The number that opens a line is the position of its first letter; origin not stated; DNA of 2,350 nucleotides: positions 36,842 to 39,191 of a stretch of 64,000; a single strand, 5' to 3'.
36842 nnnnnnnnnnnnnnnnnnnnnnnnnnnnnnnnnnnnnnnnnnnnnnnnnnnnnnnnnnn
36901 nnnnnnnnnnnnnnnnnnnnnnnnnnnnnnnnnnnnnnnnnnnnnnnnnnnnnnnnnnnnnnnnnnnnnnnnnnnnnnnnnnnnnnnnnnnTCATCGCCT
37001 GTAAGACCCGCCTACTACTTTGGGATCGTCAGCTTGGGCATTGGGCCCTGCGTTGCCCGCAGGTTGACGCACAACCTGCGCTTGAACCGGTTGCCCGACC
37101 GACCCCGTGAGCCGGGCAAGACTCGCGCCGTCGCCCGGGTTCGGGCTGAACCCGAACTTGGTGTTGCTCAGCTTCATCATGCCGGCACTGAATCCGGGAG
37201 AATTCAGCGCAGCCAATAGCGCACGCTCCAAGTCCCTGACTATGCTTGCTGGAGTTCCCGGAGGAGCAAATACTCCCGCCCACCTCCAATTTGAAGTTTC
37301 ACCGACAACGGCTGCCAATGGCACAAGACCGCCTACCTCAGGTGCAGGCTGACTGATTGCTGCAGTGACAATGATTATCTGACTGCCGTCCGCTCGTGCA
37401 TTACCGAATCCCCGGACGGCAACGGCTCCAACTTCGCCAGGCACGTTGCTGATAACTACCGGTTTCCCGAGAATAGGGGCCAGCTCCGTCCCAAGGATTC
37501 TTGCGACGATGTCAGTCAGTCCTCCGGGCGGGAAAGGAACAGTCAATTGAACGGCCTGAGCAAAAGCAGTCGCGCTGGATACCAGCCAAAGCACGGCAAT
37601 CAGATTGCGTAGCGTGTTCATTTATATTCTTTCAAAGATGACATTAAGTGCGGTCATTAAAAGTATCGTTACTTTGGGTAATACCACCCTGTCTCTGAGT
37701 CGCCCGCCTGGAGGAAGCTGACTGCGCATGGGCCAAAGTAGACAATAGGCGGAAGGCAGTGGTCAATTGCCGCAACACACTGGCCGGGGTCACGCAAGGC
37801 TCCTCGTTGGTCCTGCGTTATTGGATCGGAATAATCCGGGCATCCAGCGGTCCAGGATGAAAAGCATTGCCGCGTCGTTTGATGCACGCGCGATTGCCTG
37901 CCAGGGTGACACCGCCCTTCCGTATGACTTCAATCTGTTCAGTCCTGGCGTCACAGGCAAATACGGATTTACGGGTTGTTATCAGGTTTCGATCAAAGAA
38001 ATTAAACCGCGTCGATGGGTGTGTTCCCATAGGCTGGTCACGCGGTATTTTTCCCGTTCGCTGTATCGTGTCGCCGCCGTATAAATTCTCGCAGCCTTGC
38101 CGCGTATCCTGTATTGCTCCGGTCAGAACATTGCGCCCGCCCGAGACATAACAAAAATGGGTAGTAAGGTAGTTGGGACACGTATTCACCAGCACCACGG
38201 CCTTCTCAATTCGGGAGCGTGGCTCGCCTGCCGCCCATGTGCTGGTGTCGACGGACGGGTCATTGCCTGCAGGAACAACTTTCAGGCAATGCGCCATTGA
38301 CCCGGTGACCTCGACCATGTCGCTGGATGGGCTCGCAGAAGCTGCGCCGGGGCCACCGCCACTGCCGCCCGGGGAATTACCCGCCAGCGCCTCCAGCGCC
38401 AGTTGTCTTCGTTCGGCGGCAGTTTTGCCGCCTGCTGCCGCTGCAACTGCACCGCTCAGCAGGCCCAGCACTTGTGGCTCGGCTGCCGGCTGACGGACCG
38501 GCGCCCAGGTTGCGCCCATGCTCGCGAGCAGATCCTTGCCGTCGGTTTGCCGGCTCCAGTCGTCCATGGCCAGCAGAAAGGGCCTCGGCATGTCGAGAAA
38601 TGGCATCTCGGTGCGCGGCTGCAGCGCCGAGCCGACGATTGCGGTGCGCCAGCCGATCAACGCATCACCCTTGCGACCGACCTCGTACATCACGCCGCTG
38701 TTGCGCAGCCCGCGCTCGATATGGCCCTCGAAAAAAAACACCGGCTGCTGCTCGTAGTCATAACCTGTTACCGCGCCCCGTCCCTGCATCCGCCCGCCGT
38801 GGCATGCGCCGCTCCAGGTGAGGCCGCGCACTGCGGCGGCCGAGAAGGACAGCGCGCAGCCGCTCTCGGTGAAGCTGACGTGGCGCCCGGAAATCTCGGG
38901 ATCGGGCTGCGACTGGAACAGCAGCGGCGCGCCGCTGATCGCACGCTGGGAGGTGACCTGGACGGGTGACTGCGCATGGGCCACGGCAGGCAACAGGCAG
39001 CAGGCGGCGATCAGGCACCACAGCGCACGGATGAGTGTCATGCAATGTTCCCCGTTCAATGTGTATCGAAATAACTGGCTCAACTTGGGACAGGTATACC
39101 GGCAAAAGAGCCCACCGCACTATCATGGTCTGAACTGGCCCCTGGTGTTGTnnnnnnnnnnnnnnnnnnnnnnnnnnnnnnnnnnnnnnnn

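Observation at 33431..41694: Lower-GC islet of about 8.3 kb encoding eight co-directional genes, six of them exported and mostly cysteine-rich, with no family I can name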

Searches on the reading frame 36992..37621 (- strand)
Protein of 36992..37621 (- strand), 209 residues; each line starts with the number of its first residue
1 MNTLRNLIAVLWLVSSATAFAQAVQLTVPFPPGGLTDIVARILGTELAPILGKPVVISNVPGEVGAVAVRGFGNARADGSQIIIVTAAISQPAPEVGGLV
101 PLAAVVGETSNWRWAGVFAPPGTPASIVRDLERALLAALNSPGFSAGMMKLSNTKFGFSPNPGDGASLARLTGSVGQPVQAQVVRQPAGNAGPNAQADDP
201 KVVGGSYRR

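Call 4: search_protein_families(library=pfam, proteins=[window:36992-37621:-], max_evalue=1)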
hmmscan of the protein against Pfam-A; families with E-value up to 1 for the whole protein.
window:36992-37621:- (209 aa): 1 family
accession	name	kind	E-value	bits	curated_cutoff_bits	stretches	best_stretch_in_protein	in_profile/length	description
PF03401.19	TctC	-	1.4e-09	38.3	27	2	110-166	201-252/274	Tripartite tricarboxylate transporter family receptor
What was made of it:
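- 36992..37621 (-): g3: 209-aa exported, shortened TctC-like protein that ends in the tail motif. Pfam TctC 1.4e-9, 38.3 bits (call 4).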

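Call 5: search_protein_families(library=ncbifam, proteins=[window:36992-37621:-], max_evalue=1)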
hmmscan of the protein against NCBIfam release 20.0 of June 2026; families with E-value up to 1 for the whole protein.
window:36992-37621:- (209 aa): 0 families

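Call 35: search_protein_families(library=padloc, proteins=[window:36992-37621:-], max_evalue=0.1)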
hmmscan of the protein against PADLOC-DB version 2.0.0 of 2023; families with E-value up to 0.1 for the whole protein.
window:36992-37621:- (209 aa): 0 families

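Call 36: search_protein_families(library=phrogs, proteins=[window:36992-37621:-], max_evalue=0.1)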
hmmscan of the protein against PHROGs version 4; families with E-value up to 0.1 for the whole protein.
window:36992-37621:- (209 aa): 0 families

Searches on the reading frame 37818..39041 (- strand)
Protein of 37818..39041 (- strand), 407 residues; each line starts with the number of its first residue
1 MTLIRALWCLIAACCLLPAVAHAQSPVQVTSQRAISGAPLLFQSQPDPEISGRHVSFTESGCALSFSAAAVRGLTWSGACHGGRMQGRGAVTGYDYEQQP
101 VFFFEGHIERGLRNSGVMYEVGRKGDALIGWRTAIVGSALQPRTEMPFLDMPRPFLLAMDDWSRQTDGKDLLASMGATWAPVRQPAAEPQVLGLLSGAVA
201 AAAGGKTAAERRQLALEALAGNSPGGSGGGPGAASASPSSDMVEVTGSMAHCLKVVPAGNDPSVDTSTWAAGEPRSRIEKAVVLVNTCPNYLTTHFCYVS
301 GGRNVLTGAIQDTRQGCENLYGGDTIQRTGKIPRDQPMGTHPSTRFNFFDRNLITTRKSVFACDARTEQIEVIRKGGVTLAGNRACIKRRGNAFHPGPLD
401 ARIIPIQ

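Call 4: search_protein_families(library=pfam, proteins=[window:37818-39041:-], max_evalue=1)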
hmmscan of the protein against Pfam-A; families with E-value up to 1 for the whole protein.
window:37818-39041:- (407 aa): 1 family
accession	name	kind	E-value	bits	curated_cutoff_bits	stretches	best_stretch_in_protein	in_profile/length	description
PF15161.11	Neuropep_like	-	0.091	12.9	27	1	346-370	22-46/61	Neuropeptide-like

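Call 5: search_protein_families(library=ncbifam, proteins=[window:37818-39041:-], max_evalue=1)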
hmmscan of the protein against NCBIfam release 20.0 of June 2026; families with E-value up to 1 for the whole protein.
window:37818-39041:- (407 aa): 0 families

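Call 20: find_homologous_proteins(query=window:37818-39041:-)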
Query window:37818-39041:- (407 aa): 12 proteins with E <= 0.001 among 8000 candidates.
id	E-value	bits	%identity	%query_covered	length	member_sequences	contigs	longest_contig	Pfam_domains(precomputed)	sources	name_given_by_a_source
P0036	1.1e-275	932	100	100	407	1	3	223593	-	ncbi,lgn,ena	-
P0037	1.2e-197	675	73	100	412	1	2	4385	-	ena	-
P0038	8.0e-137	474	94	57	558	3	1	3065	-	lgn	-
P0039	2.2e-98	348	55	79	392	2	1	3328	-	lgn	-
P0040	1.9e-87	312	70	52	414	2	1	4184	-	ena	-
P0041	2.0e-84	302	69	52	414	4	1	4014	-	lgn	-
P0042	6.5e-84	300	75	45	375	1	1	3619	-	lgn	-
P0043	4.1e-83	298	64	53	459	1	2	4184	-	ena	-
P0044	9.2e-83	296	75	44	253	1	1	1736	-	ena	-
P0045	2.2e-79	285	74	44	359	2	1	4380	-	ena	-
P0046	1.1e-56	210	57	44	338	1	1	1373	-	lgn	-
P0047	1.2e-55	207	58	41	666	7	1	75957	-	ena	-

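Call 35: search_protein_families(library=padloc, proteins=[window:37818-39041:-], max_evalue=0.1)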
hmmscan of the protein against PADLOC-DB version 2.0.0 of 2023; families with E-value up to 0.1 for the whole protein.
window:37818-39041:- (407 aa): 0 families

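Call 36: search_protein_families(library=phrogs, proteins=[window:37818-39041:-], max_evalue=0.1)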
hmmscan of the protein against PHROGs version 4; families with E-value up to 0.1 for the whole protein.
window:37818-39041:- (407 aa): 0 families

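Call 41: find_encoding_contigs(protein=P0047, flank=10000, max_places=2)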
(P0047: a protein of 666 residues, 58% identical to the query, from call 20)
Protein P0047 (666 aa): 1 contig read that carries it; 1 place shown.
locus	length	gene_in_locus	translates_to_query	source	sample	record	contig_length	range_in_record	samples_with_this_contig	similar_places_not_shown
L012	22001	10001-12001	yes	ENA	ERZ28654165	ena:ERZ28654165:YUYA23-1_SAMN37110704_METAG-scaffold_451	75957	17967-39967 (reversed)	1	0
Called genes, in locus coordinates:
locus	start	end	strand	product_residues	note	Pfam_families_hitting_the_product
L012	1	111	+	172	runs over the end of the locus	PF12796:Ank_2 (weak), PF13606:Ank_3 (faint), PF13637:Ank_4 (faint), PF12796:Ank_2, PF13857:Ank_5 (weak), PF00023:Ank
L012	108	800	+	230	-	PF01988:VIT1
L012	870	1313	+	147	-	PF10604:Polyketide_cyc2, PF08327:AHSA1 (weak)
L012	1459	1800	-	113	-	-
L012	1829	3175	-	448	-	PF07992:Pyr_redox_2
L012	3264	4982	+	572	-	PF07969:Amidohydro_3, PF01979:Amidohydro_1 (weak)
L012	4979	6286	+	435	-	-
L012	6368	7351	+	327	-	PF03401:TctC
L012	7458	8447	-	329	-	PF03401:TctC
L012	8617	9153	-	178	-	-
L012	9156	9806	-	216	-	-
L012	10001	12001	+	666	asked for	-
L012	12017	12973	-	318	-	PF03401:TctC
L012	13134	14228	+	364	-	PF13378:MR_MLE_C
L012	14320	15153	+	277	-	PF09339:HTH_IclR, PF01614:IclR_C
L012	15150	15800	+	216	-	PF02798:GST_N, PF13417:GST_N_3, PF13409:GST_N_2, PF13410:GST_C_2 (weak)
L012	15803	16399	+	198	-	-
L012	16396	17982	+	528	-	PF00581:Rhodanese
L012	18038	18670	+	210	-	PF02798:GST_N, PF13417:GST_N_3, PF13409:GST_N_2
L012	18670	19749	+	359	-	PF03401:TctC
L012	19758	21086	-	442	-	-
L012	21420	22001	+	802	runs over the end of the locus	PF01804:Penicil_amidase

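Call 56: search_protein_families(library=pfam, proteins=[L012:10001-12001:+], max_evalue=0.1)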
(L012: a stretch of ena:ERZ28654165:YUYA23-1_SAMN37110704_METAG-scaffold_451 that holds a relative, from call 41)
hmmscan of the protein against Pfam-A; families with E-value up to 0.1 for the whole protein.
L012:10001-12001:+ (666 aa): 0 families

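Call 87: search_protein_families(library=pfam, proteins=[L012:8617-9153:-, L012:9156-9806:-], max_evalue=0.05)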
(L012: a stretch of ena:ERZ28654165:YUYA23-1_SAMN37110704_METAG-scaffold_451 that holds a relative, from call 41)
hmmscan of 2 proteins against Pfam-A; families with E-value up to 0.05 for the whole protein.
L012:8617-9153:- (178 aa): 1 family
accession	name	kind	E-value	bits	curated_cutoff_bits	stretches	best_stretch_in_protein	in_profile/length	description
PF23721.1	DUF7162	-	0.024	15.2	27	0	128-168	32-72/80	Family of unknown function (DUF7162)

L012:9156-9806:- (216 aa): 0 families

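Call 89: search_solved_structures(query=A3, max_evalue=1)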
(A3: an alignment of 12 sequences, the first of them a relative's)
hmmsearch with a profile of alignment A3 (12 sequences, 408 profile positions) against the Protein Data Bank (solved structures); distinct sequences matched with E-value up to 1: 0.

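Call 107: search_protein_families(library=pfam, alignment_id=A3, max_evalue=0.01)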
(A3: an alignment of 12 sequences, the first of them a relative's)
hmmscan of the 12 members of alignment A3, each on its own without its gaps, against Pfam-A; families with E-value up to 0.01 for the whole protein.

A. member 1, P0036 (407 aa): 0 families

B. families by the number of members that match (of 12 scanned): 0 families
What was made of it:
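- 37818..39041 (-): g2: 407-aa exported protein. The N-domain (aa 11-183) is conserved and carries a MORN-like motif. The C-terminal part is variable and cysteine-bearing. 12 homologous clusters, none with a Pfam domain (calls 20, 107).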
